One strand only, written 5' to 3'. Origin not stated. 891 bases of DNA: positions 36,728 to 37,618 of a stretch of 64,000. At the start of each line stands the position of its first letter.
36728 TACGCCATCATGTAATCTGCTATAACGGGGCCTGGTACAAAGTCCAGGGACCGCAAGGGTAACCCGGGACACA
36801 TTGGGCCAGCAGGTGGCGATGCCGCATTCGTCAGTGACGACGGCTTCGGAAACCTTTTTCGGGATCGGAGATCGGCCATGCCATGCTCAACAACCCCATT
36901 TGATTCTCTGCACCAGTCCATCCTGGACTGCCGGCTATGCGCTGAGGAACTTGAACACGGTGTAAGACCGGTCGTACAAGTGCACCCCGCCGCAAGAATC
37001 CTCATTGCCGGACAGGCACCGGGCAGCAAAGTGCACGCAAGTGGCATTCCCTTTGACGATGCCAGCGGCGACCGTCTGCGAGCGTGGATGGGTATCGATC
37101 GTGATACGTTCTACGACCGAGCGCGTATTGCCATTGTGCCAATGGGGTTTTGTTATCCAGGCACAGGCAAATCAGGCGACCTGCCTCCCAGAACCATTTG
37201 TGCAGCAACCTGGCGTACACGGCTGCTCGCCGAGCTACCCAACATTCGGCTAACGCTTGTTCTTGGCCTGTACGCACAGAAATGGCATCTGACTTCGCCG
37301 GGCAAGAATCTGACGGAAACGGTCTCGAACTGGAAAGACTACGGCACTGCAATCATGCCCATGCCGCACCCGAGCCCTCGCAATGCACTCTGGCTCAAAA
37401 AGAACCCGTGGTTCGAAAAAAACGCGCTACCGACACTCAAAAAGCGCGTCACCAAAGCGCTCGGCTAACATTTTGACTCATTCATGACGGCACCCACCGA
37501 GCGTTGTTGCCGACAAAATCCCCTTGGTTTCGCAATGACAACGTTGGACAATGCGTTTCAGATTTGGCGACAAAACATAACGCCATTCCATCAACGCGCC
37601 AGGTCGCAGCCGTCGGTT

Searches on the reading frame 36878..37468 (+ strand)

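Call 64: search_protein_families(library=pfam, proteins=[window:36878-37468:+], max_evalue=0.00001)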
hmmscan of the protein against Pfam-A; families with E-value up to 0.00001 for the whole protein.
window:36878-37468:+ (196 aa): 1 family
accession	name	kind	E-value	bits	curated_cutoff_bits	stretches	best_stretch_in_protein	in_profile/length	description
PF03167.25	UDG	-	6.8e-25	88.2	24.3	1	36-188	5-141/141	Uracil DNA glycosylase superfamily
